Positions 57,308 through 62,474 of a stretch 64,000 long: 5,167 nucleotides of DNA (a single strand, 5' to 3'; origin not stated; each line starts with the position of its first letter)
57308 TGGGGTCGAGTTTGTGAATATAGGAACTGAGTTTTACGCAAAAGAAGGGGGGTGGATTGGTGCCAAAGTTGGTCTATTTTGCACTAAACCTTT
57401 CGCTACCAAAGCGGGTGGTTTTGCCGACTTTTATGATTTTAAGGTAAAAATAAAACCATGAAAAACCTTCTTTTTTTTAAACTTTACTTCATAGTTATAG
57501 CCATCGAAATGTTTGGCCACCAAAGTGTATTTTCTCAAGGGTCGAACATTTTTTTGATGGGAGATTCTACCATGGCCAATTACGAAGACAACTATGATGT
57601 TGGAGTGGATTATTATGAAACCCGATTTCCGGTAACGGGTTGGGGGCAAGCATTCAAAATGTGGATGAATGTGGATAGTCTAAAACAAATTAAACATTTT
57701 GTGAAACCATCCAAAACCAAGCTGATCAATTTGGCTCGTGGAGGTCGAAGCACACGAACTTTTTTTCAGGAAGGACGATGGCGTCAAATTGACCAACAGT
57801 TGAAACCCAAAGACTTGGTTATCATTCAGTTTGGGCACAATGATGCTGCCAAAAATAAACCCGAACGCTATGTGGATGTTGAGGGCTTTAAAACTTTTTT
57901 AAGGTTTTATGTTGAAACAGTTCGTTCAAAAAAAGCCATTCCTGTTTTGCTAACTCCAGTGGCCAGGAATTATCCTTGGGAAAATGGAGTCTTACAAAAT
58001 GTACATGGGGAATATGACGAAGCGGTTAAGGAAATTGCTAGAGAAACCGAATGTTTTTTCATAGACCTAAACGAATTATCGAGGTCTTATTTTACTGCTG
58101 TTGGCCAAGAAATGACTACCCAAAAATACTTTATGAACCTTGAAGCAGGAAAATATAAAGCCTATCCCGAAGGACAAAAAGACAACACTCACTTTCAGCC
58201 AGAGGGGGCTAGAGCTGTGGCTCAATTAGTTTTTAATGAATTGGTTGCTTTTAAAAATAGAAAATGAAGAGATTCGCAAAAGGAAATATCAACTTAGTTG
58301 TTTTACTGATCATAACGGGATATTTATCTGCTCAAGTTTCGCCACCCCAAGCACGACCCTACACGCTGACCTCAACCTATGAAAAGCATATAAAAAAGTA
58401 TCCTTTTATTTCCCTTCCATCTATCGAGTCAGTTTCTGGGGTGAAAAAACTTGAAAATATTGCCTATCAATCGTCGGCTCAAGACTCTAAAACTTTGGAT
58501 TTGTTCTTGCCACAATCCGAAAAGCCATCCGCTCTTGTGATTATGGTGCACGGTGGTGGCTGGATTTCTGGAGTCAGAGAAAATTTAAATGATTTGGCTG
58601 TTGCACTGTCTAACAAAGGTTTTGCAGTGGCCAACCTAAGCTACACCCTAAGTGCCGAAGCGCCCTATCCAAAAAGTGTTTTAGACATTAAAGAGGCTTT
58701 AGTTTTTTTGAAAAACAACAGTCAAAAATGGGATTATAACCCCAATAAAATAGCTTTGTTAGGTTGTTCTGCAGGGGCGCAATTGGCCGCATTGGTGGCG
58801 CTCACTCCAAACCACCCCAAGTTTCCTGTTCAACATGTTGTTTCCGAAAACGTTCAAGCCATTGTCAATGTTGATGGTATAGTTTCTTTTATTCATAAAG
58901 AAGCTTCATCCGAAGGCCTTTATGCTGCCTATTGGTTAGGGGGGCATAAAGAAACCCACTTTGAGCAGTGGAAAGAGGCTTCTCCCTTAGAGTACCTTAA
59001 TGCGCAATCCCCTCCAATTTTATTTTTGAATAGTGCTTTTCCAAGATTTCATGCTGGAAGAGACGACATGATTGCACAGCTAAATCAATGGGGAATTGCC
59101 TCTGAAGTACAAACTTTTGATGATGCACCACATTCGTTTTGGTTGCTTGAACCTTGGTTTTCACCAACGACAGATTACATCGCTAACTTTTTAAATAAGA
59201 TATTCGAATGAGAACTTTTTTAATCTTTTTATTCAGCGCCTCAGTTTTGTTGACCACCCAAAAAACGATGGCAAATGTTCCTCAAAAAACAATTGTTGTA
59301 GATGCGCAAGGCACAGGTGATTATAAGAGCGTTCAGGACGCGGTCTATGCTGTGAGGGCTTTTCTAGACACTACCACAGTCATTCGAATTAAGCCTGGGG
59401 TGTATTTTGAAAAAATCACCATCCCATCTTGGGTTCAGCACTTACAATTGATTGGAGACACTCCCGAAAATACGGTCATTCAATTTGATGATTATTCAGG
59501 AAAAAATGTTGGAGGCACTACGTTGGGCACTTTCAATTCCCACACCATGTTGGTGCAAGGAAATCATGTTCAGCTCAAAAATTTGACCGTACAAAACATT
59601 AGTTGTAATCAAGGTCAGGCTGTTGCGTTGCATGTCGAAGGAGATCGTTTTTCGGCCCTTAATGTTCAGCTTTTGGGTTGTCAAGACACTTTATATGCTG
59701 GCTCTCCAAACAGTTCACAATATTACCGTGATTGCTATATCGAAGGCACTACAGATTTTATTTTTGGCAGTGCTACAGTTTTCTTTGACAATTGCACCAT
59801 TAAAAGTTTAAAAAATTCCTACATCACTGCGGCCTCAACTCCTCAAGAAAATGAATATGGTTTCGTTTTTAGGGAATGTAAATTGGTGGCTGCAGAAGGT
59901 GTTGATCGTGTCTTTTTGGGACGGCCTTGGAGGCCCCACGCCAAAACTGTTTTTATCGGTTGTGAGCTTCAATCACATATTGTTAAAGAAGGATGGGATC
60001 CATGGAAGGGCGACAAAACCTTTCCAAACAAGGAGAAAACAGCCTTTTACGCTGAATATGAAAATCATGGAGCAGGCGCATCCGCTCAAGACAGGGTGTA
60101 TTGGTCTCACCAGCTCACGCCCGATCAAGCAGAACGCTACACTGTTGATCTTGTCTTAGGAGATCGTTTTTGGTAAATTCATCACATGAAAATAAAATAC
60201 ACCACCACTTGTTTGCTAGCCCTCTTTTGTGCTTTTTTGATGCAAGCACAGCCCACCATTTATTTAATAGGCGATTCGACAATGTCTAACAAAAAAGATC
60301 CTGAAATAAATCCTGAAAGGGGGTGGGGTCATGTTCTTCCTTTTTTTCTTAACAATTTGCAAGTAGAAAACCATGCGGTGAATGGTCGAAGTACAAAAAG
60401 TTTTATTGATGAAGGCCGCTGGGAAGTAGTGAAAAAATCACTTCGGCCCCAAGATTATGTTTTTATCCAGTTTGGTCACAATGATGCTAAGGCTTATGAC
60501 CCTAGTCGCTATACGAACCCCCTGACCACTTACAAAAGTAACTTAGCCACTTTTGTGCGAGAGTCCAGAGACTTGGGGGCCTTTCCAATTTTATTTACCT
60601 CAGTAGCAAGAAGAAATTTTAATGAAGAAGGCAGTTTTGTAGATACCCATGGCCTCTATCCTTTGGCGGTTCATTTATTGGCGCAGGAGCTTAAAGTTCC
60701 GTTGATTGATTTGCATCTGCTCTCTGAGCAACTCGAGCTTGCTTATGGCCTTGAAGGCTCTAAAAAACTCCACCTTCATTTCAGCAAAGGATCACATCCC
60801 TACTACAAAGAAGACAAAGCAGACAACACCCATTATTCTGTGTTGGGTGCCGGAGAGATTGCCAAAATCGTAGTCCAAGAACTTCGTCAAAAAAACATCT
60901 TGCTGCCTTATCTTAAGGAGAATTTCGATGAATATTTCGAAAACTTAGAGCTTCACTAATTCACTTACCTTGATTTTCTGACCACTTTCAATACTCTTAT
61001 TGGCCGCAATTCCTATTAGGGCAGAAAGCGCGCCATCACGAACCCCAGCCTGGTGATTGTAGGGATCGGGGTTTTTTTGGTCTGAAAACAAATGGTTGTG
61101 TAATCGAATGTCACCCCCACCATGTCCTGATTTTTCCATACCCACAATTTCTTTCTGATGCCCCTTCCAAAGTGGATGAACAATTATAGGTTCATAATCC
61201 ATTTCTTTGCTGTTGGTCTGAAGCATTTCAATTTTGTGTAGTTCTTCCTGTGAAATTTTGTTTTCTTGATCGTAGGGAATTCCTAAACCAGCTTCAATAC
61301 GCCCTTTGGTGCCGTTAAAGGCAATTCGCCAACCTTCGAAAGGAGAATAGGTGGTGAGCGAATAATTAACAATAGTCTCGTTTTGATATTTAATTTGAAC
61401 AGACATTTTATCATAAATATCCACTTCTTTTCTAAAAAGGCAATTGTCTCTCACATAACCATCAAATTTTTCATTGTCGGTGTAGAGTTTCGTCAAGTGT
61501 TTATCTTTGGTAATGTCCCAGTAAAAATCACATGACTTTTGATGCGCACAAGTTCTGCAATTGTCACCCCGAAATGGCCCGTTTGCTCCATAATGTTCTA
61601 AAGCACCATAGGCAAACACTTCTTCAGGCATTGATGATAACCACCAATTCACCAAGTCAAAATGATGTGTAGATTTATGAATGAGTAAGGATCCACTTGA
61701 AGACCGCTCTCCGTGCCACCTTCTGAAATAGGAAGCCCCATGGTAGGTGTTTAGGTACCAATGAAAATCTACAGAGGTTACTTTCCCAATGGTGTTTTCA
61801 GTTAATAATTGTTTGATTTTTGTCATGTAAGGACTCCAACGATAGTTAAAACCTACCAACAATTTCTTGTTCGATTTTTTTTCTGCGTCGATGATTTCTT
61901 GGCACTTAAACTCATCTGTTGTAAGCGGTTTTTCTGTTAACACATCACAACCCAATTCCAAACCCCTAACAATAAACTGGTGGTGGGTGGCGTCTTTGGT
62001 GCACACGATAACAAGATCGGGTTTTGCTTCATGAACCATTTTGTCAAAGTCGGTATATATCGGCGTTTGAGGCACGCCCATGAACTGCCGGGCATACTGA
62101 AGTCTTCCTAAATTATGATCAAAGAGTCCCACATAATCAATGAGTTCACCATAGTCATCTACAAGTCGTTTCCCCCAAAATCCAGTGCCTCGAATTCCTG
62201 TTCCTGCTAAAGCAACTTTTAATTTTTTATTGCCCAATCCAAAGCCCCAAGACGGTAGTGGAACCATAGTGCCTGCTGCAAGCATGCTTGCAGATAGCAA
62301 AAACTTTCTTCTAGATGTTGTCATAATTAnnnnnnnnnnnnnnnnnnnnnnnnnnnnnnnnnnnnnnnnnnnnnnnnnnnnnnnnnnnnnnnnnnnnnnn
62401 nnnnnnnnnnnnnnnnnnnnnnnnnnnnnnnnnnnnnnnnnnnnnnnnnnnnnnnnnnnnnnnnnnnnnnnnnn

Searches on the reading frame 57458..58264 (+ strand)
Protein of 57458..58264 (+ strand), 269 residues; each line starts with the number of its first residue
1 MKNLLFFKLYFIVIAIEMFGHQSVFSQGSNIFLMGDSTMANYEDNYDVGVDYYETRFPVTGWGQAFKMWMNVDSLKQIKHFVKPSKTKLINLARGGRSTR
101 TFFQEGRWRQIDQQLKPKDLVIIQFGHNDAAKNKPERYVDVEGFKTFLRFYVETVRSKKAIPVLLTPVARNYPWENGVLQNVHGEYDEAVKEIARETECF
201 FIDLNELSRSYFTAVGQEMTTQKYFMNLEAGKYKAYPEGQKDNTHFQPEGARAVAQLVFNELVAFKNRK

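Call 10: search_protein_families(library=pfam, proteins=[window:57458-58264:+], max_evalue=0.001)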
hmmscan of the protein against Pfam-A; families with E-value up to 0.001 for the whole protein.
window:57458-58264:+ (269 aa): 2 families
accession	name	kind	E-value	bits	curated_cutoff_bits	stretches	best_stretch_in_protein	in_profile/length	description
PF13472.12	Lipase_GDSL_2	-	1.7e-15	58.4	32.9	1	34-252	2-177/178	GDSL-like Lipase/Acylhydrolase family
PF00657.28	Lipase_GDSL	-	9e-15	55.8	23.6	1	31-257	1-207/208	GDSL-like Lipase/Acylhydrolase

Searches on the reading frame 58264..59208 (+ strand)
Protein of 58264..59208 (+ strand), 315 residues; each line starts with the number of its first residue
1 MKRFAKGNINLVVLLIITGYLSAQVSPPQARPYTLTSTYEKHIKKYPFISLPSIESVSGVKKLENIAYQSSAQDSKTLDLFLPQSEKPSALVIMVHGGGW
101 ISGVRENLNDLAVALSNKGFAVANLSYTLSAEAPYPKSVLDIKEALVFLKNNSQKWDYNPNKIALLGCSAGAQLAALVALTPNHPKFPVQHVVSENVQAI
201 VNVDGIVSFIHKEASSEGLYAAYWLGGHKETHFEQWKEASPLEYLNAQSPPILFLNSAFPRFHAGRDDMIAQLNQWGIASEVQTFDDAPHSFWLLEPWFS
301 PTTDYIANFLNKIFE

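Call 10: search_protein_families(library=pfam, proteins=[window:58264-59208:+], max_evalue=0.001)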
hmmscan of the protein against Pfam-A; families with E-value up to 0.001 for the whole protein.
window:58264-59208:+ (315 aa): 5 families
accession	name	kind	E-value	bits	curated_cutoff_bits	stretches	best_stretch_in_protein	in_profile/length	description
PF20434.5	BD-FAE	-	1.2e-39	136.5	26.8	1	78-255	1-195/215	BD-FAE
PF07859.19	Abhydrolase_3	-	1e-18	68.3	25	1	92-293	1-209/210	alpha/beta hydrolase fold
PF00135.34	COesterase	-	7.5e-07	28.9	27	1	71-185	81-207/515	Carboxylesterase family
PF00326.27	Peptidase_S9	-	0.00046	20.2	22.6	0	154-291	58-188/213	Prolyl oligopeptidase family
PF12697.13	Abhydrolase_6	-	0.00058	21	26.3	0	92-293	1-206/217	Alpha/beta hydrolase family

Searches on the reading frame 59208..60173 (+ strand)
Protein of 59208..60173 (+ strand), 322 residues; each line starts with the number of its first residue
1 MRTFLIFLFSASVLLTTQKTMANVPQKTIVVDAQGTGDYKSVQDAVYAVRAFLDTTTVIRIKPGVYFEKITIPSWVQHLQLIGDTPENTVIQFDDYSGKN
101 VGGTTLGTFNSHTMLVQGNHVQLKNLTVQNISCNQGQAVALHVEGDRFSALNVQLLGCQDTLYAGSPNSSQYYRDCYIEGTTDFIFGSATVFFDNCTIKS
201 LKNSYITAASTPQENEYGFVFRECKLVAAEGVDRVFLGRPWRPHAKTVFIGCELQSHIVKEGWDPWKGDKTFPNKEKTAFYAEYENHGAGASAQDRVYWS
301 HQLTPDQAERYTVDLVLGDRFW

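Call 10: search_protein_families(library=pfam, proteins=[window:59208-60173:+], max_evalue=0.001)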
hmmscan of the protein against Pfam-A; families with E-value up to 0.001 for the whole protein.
window:59208-60173:+ (322 aa): 1 family
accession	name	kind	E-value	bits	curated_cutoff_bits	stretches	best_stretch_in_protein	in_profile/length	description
PF01095.25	Pectinesterase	-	6.4e-67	225.8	27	1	29-316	2-294/298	Pectinesterase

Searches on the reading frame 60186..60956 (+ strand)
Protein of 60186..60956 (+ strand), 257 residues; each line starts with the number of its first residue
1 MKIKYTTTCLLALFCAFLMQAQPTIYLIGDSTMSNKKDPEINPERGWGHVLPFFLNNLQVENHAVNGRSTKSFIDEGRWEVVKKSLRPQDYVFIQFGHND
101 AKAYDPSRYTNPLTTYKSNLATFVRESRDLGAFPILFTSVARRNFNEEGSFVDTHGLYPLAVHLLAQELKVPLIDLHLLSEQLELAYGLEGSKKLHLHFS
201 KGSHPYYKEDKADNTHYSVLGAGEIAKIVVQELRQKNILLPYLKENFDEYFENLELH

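Call 10: search_protein_families(library=pfam, proteins=[window:60186-60956:+], max_evalue=0.001)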
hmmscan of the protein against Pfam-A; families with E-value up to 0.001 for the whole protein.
window:60186-60956:+ (257 aa): 2 families
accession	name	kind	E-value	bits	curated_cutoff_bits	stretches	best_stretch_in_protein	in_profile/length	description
PF13472.12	Lipase_GDSL_2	-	3.6e-14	54.1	32.9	1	28-199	2-171/178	GDSL-like Lipase/Acylhydrolase family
PF00657.28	Lipase_GDSL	-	5.3e-12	46.8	23.6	1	25-227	1-206/208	GDSL-like Lipase/Acylhydrolase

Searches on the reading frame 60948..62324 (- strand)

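Call 10: search_protein_families(library=pfam, proteins=[window:60948-62324:-], max_evalue=0.001)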
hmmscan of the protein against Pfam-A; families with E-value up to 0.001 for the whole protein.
window:60948-62324:- (459 aa): 5 families
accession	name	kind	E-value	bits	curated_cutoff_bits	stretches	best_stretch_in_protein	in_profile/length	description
PF02894.22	GFO_IDH_MocA_C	-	8.9e-22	78.4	22.9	1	171-453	1-218/218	Oxidoreductase family, C-terminal alpha/beta domain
PF01408.29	GFO_IDH_MocA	-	1e-18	68.6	24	1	36-159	2-120/120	Oxidoreductase family, NAD-binding Rossmann fold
PF22725.1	GFO_IDH_MocA_C3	-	1.6e-14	54.4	27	1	168-344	2-124/124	GFO/IDH/MocA C-terminal domain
PF03447.22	NAD_binding_3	-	3.6e-06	28.1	24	1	80-157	37-115/116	Homoserine dehydrogenase, NAD binding domain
PF22685.1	Gal80p_C-like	-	0.00057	20.5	29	0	165-238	1-76/152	Gal80p, C-terminal domain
